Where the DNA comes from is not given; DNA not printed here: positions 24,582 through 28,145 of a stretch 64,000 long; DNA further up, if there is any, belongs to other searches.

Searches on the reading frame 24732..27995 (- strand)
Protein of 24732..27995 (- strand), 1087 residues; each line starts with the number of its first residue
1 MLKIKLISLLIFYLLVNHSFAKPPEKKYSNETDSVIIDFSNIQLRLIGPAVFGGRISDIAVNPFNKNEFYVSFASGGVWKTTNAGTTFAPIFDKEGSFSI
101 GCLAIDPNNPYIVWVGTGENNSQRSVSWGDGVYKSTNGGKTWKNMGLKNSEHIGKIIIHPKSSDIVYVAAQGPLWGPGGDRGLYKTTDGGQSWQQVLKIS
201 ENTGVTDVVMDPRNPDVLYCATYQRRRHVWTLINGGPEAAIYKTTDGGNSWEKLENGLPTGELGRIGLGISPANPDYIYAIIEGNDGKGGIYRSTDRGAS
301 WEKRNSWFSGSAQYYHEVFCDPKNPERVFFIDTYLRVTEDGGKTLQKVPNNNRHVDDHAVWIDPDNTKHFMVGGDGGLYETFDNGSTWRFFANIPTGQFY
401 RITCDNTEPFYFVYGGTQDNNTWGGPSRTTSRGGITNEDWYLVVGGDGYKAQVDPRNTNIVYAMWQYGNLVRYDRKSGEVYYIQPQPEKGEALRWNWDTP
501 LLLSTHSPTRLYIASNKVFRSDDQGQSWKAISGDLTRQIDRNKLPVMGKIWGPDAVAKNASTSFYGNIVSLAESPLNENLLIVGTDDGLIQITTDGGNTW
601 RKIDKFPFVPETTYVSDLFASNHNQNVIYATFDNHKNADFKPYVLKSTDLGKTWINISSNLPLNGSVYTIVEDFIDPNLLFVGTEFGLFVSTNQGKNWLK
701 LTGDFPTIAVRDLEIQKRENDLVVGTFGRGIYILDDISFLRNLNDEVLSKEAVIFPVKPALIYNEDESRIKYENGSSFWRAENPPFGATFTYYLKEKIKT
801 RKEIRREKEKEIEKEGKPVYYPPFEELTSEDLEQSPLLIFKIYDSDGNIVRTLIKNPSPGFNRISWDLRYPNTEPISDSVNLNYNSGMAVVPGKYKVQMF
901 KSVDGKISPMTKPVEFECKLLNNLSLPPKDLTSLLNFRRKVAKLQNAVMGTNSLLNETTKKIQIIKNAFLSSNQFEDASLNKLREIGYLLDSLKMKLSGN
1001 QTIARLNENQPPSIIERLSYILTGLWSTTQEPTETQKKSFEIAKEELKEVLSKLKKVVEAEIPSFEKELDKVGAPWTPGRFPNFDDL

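Call 11: search_protein_families(library=pfam, proteins=[window:24732-27995:-], max_evalue=0.001)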
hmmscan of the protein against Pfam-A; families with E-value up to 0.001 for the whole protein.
window:24732-27995:- (1087 aa): 4 families
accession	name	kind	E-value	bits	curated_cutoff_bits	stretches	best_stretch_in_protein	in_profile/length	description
PF15902.12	Sortilin-Vps10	-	9.4e-37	127.3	33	4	132-257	3-115/446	Sortilin, neurotensin receptor 3,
PF02012.26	BNR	-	5.8e-12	44.2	27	0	519-529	1-11/12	BNR/Asp-box repeat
PF14870.12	PSII_BNR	-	2.5e-11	43.8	27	0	581-700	32-139/303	Photosynthesis system II assembly factor YCF48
PF15899.11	BNR_6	-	2.9e-05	24.2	27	0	291-303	1-13/14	BNR-Asp box repeat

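Call 44: search_protein_families(library=ncbifam, proteins=[window:24732-27995:-], max_evalue=0.01)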
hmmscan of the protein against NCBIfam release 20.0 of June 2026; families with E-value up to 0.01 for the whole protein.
window:24732-27995:- (1087 aa): 4 families
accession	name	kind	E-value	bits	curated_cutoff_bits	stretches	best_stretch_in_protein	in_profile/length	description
NF045728.1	glycosyl_F510_1955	equivalog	1.9e-44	151.8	175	5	290-415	73-195/246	F510_1955 family glycosylhydrolase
NF010237.0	PRK13684.1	equivalog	8.3e-11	41.5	326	0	581-726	60-191/334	photosynthesis system II assembly factor Ycf48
NF047818.1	LIC11996_lipo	equivalog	1.8e-07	30.6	350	1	597-669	297-370/422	LIC11996 family lipoprotein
NF053688.1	BamI_Bacteroidota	equivalog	5.8e-05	22.5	370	0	51-127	369-443/452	BamI family beta-barrel-assembly machinery protein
